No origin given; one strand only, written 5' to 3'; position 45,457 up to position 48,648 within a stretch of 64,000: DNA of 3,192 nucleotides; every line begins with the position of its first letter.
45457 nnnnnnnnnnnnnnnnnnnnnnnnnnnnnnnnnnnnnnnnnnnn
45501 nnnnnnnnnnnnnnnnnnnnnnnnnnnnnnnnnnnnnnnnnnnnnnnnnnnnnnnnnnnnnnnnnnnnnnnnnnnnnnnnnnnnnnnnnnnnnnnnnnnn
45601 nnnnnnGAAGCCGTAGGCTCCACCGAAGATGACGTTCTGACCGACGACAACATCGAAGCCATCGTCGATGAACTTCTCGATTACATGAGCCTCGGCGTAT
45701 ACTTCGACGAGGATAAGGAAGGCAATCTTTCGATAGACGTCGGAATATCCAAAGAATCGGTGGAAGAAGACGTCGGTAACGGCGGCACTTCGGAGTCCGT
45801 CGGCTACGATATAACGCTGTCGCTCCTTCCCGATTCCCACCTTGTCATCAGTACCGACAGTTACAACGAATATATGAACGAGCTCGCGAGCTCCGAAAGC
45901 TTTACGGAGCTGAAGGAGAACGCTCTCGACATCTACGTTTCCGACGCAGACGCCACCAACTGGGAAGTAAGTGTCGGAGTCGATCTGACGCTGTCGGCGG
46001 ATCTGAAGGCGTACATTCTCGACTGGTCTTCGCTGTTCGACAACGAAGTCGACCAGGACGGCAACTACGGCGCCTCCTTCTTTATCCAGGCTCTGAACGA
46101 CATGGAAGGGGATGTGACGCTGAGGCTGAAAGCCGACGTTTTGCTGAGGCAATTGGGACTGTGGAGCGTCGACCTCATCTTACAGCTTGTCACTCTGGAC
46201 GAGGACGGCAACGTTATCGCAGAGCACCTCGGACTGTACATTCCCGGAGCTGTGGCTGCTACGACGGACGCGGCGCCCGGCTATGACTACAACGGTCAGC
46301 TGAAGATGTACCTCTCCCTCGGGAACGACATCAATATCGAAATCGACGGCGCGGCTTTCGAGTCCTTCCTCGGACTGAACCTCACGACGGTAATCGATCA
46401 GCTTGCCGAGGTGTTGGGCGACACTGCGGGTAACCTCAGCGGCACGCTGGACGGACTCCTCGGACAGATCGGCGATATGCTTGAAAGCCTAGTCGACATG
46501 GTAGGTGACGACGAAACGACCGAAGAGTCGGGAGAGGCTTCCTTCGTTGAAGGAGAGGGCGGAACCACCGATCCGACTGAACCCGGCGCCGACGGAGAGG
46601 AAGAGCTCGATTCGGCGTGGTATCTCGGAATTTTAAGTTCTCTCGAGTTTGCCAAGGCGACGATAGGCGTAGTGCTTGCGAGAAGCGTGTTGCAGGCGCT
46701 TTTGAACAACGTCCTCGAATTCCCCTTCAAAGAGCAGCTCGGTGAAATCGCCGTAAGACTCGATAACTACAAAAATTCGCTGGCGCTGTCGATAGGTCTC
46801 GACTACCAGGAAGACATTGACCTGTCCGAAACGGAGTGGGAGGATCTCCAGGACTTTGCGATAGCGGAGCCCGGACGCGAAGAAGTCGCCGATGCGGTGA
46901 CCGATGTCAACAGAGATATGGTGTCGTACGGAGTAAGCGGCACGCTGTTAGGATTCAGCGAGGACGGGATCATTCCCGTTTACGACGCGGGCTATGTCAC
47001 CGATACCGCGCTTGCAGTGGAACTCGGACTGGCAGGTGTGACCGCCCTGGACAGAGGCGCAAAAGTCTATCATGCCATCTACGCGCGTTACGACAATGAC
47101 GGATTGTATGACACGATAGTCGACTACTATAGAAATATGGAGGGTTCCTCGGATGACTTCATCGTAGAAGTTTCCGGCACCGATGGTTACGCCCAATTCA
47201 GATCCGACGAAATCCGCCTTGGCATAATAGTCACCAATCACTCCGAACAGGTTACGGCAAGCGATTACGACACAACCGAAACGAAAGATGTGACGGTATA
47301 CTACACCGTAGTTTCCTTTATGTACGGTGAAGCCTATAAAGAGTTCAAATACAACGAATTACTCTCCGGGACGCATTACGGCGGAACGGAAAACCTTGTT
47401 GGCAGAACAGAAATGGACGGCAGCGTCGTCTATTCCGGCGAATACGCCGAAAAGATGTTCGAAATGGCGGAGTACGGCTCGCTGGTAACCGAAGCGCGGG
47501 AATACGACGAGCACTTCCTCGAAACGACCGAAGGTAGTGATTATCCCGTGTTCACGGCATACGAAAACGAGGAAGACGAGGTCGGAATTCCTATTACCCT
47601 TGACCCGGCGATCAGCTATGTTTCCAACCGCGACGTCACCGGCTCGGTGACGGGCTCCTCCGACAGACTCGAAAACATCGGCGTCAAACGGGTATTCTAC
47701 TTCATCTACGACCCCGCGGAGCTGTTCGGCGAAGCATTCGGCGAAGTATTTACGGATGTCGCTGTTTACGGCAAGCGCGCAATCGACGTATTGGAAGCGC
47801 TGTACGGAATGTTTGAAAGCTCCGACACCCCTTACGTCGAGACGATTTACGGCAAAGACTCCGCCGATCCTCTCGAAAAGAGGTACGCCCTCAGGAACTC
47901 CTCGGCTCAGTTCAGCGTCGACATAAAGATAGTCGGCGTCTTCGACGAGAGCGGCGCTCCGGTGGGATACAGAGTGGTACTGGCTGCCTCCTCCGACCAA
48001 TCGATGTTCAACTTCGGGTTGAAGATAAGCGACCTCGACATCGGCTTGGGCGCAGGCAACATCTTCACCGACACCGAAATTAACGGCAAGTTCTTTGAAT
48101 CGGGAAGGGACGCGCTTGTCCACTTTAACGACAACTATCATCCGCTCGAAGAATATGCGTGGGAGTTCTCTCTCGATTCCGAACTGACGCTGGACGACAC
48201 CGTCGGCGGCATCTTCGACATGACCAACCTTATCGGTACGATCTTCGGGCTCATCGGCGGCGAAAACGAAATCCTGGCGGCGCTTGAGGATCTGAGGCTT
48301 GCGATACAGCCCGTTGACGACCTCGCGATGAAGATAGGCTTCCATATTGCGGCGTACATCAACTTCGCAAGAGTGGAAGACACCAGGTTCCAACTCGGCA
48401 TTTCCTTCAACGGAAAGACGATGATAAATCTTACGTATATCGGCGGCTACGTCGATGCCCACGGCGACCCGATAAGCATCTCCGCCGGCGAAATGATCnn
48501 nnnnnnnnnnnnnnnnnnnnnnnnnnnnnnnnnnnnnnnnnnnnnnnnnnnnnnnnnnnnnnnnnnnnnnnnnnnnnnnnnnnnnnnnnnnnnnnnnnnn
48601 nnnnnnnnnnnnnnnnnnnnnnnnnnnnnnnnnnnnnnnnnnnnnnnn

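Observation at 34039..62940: A 29-kb single ORF encodes a ~9,633-aa acidic lipoprotein with no recognisable wall anchor or dedicated export partner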

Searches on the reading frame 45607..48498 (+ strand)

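Call 8: search_protein_families(library=pfam, proteins=[window:45607-48498:+], max_evalue=0.1)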
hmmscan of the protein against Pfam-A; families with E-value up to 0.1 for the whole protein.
window:45607-48498:+ (964 aa): 1 family
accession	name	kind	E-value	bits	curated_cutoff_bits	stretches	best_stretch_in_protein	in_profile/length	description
PF16272.10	DUF4925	-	0.09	12.8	28.5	0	140-207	103-169/324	Domain of unknown function (DUF4925)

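Call 9: search_protein_families(library=ncbifam, proteins=[window:45607-48498:+], max_evalue=0.1)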
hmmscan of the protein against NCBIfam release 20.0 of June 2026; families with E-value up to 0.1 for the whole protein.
window:45607-48498:+ (964 aa): 0 families

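Call 97: search_protein_families(library=phrogs, proteins=[window:45607-48498:+], max_evalue=0.01)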
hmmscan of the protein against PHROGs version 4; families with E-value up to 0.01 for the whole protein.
window:45607-48498:+ (964 aa): 0 families
